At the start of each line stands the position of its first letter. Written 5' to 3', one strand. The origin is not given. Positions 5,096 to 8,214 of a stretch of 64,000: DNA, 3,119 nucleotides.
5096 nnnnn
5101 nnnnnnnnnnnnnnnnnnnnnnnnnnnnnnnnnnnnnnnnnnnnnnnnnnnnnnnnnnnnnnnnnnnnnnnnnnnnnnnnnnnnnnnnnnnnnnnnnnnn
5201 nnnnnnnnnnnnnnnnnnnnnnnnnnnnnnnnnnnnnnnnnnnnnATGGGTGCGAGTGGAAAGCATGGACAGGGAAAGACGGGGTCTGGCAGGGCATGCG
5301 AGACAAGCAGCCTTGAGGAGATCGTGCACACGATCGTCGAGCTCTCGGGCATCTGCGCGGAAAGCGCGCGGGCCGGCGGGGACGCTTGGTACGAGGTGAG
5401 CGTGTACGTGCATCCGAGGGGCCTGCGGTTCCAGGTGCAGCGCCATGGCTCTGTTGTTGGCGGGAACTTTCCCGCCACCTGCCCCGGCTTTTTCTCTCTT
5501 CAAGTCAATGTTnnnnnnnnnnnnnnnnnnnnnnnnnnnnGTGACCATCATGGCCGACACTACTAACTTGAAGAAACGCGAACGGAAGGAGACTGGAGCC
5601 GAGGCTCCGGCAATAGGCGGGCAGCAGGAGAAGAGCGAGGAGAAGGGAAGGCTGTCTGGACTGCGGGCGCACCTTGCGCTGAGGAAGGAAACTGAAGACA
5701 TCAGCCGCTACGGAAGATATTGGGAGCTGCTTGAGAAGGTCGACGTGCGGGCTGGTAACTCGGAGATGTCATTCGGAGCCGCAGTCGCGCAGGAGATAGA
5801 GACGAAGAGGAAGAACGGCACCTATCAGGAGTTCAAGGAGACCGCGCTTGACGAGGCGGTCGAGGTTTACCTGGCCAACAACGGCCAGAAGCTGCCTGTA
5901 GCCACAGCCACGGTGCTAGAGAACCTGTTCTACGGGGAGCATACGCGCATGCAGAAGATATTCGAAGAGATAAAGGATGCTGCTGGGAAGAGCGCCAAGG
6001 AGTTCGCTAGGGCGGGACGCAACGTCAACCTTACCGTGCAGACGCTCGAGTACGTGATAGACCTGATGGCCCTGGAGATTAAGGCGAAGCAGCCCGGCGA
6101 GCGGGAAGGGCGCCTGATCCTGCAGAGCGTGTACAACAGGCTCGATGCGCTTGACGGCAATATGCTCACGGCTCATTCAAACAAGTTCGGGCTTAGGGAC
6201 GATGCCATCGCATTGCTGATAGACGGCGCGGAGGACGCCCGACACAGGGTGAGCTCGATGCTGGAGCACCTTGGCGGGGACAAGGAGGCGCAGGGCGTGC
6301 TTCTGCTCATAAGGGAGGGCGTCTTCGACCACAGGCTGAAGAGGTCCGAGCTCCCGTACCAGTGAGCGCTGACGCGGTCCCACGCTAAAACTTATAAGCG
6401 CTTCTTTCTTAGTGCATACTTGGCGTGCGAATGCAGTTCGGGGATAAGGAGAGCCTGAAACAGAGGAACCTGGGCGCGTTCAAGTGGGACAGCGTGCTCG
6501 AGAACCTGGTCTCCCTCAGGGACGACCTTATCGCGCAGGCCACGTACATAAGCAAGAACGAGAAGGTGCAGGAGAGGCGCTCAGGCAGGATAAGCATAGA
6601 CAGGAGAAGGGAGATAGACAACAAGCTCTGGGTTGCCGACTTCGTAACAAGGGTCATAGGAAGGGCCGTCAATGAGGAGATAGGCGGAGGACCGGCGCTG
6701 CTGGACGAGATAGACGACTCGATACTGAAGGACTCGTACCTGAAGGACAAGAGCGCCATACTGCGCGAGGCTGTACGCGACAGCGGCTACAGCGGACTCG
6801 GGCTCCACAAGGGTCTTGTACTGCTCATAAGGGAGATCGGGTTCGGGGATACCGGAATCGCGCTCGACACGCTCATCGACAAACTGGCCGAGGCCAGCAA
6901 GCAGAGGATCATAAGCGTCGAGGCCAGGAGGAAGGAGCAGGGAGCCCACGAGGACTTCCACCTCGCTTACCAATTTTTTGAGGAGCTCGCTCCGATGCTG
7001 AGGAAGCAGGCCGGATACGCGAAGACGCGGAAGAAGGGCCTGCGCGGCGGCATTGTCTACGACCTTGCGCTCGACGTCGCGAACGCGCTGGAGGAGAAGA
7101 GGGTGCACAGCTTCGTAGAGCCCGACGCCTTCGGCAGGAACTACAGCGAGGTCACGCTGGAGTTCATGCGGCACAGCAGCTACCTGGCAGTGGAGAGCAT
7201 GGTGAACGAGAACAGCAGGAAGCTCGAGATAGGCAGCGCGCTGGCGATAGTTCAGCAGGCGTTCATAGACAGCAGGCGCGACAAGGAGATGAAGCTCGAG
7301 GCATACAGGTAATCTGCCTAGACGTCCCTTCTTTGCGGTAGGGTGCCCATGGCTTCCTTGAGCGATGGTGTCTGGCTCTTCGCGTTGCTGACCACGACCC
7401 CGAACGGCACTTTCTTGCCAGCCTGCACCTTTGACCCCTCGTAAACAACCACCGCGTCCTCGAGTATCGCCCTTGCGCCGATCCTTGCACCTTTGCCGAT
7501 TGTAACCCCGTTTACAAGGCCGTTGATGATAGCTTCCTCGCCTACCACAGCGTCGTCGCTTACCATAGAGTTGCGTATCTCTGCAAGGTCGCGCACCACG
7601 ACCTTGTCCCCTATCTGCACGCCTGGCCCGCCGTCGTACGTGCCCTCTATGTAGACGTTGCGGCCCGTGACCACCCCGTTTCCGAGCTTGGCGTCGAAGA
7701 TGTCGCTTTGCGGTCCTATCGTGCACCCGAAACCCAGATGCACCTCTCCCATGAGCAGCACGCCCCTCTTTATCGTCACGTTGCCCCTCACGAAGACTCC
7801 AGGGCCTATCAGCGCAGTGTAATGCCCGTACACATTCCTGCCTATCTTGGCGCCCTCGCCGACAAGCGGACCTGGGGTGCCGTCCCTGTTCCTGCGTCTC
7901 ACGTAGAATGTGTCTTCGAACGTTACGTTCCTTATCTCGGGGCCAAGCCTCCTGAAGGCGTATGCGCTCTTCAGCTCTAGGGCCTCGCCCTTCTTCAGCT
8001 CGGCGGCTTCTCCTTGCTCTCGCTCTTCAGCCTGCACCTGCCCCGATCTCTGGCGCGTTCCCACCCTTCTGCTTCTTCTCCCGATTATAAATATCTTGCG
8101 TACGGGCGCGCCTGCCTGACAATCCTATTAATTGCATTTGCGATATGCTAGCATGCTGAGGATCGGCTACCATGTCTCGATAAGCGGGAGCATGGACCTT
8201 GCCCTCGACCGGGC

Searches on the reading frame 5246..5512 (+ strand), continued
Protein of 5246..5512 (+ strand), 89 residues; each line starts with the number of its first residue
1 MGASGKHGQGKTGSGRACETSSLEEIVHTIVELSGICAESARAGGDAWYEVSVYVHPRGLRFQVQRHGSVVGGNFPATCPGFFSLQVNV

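Call 62: find_encoding_contigs(protein=P0031, flank=2500, max_places=1)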
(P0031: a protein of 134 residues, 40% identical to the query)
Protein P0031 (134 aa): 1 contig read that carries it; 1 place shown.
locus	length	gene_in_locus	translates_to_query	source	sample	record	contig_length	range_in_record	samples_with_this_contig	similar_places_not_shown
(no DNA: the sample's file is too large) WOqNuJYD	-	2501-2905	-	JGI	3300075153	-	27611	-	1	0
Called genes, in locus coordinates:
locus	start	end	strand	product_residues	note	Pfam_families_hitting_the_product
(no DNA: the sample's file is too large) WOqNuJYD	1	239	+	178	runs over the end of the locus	-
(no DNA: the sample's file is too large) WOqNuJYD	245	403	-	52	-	-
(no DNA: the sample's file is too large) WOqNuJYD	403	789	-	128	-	-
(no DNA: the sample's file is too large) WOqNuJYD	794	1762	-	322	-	-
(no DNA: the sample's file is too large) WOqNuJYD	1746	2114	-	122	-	-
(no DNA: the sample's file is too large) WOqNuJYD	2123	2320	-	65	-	-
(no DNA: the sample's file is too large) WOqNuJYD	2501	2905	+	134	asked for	-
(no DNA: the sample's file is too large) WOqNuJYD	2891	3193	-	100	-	-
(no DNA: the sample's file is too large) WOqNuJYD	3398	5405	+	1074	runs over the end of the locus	PF25596:CPSase_L_D1, PF02786:CPSase_L_D2, PF02787:CPSase_L_D3, PF25596:CPSase_L_D1, PF02786:CPSase_L_D2, PF02222:ATP-grasp, PF07478:Dala_Dala_lig_C, PF02142:MGS, +6 more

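Call 76: predict_structure(alignment_id=A7)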
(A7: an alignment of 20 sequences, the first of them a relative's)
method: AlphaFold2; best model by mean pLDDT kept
length: 129 residues; sequences in the alignment: 20
mean_pLDDT: 61.3   pTM: 0.33
mean pLDDT of the five models: 61.3, 59.9, 59.8, 58.8, 56.6
residues with pLDDT >= 90: 0; 70-90: 48; 50-70: 41; < 50: 40
segments of 3 or more residues with pLDDT < 50: 1-6, 8-11, 103-129
pLDDT, mean of each block of 10 residues (from residue 1): 44 60 74 75 82 81 75 64 67 54 46 40 32
secondary structure, 60 per line:
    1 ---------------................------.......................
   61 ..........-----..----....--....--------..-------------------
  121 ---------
elements in order: H16-31 H38-70 E82-85 E88-91

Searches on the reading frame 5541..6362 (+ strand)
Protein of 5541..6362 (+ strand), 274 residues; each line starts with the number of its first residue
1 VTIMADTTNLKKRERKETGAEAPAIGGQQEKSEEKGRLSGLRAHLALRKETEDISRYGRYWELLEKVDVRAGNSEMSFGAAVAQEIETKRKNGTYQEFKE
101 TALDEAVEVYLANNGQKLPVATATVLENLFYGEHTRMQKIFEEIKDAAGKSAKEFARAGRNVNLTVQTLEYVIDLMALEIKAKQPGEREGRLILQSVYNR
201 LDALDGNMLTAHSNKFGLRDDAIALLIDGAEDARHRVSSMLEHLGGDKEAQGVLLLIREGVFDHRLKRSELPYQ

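Call 9: search_protein_families(library=pfam, proteins=[window:5541-6362:+], max_evalue=0.1)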
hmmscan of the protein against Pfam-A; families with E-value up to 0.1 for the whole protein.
window:5541-6362:+ (274 aa): 1 family
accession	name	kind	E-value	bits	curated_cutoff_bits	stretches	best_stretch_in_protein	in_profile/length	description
PF14436.11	EndoU_bacteria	-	0.047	14.5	25.3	0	54-159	22-99/129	Bacterial EndoU nuclease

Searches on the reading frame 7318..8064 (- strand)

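Call 9: search_protein_families(library=pfam, proteins=[window:7318-8064:-], max_evalue=0.1)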
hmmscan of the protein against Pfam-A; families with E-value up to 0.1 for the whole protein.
window:7318-8064:- (248 aa): 5 families
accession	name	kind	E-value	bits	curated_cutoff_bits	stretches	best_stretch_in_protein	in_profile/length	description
PF25084.1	LbH_EIF2B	-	3e-15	56.6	54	2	90-181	4-88/105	EIF2B subunit epsilon LbH domain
PF00132.30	Hexapep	-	2.5e-14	52.7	27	3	66-100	2-36/36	Bacterial transferase hexapeptide (six repeats)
PF25087.1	GMPPB_C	-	1.7e-05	24.9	39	1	140-212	14-88/110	GMPPB C-terminal domain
PF24894.1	Hexapep_GlmU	-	7.6e-05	23.2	23.3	1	161-213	30-83/104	GlmU-like, C-terminal hexapeptide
PF14602.12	Hexapep_2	-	0.011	15.8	27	1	187-216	2-29/34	Hexapeptide repeat of succinyl-transferase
